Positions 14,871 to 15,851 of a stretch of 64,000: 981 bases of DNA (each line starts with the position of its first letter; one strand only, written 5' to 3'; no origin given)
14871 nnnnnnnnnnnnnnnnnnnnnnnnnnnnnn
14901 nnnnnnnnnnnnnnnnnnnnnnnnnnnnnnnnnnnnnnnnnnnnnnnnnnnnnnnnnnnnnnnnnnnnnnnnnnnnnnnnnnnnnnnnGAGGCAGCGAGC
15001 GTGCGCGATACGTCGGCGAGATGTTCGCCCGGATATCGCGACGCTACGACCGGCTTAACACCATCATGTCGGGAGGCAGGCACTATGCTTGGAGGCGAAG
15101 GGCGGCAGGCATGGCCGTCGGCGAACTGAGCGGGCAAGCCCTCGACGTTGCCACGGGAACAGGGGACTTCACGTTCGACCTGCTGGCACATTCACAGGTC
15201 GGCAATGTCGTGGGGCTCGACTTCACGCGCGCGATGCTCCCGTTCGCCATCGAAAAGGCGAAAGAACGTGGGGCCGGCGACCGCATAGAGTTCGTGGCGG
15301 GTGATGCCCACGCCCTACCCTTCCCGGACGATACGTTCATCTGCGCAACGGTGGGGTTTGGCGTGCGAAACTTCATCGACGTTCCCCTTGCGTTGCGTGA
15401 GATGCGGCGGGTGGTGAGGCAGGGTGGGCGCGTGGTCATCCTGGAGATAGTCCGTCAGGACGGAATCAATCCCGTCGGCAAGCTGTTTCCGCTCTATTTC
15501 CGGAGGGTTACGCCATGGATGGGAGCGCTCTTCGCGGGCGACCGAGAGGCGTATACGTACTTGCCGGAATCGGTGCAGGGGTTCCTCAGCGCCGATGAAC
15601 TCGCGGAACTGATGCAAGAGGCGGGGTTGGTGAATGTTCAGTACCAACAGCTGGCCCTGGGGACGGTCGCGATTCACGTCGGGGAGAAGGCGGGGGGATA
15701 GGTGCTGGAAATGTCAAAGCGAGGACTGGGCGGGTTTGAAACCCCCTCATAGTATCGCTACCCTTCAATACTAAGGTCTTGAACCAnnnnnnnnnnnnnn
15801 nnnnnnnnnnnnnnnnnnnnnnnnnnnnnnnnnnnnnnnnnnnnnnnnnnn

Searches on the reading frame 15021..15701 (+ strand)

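Call 29: search_protein_families(library=pfam, proteins=[window:15021-15701:+], max_evalue=0.0001)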
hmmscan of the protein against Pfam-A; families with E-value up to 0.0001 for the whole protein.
window:15021-15701:+ (226 aa): 6 families
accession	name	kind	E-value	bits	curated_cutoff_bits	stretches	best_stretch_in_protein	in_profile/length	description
PF01209.24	Ubie_methyltran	-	4.2e-62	210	20.1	1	2-223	13-233/233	ubiE/COQ5 methyltransferase family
PF13649.12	Methyltransf_25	-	7.7e-18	65.4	27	1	41-136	2-97/97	Methyltransferase domain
PF08241.18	Methyltransf_11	-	1.1e-17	64.9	21.2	1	41-140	1-95/95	Methyltransferase domain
PF13847.12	Methyltransf_31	-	6.1e-16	58.8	27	1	39-159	6-129/145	Methyltransferase domain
PF08242.18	Methyltransf_12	-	1.3e-08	35.9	30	1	41-138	1-98/98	Methyltransferase domain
PF13489.12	Methyltransf_23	-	1.6e-07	31.6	27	1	31-207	16-163/164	Methyltransferase domain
